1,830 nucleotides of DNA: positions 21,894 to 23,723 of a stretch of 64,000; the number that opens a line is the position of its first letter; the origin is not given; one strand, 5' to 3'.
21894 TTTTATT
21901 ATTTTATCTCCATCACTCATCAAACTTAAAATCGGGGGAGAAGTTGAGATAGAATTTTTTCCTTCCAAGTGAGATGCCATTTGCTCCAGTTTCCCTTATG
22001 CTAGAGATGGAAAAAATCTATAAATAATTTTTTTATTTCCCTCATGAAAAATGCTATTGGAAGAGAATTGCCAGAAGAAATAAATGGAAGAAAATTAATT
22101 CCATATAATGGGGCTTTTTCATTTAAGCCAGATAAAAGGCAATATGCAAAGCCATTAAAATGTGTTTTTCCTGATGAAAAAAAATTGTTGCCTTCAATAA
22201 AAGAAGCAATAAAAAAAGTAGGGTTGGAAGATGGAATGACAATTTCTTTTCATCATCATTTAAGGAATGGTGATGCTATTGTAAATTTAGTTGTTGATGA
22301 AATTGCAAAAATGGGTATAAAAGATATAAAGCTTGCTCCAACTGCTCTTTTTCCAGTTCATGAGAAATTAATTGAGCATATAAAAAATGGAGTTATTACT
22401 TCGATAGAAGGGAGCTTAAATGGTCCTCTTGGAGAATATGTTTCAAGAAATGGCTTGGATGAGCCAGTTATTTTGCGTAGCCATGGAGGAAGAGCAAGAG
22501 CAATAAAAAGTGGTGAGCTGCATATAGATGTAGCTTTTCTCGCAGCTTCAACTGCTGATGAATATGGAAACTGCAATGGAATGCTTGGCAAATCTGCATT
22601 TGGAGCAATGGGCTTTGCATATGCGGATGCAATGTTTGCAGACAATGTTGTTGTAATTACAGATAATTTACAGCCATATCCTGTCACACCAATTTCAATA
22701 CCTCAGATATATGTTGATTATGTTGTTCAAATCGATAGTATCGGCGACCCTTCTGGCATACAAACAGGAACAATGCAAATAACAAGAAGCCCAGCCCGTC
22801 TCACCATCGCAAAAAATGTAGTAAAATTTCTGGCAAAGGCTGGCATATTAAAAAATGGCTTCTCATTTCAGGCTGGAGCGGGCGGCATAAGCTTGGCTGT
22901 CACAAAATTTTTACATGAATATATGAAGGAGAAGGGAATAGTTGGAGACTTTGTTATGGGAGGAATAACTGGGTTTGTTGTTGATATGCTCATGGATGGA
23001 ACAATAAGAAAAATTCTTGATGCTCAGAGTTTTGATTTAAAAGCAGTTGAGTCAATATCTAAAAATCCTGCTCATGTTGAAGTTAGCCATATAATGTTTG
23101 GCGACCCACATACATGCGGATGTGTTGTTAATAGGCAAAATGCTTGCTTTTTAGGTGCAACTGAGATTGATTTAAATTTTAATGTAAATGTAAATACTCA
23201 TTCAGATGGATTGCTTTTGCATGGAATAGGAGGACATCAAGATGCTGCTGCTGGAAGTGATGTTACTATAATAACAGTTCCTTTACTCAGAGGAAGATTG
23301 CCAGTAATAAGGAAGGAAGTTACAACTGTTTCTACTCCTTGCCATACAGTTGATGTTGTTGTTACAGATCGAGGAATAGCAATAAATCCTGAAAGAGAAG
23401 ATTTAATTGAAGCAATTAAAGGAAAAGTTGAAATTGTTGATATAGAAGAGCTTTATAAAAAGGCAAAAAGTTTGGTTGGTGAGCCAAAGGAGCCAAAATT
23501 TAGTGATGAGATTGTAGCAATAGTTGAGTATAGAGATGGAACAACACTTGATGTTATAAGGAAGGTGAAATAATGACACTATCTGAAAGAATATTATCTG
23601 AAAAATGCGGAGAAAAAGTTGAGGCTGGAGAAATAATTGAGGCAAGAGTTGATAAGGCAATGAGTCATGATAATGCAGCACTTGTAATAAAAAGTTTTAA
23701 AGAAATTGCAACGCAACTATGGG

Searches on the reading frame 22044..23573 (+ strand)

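Call 46: search_protein_families(library=pfam, proteins=[window:22044-23573:+], max_evalue=0.00001)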
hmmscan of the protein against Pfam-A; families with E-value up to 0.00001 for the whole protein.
window:22044-23573:+ (509 aa): 1 family
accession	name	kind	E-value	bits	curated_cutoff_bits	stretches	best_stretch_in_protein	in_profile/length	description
PF04223.18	CitF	-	2.2e-167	558.2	27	1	46-508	2-466/466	Citrate lyase, alpha subunit (CitF)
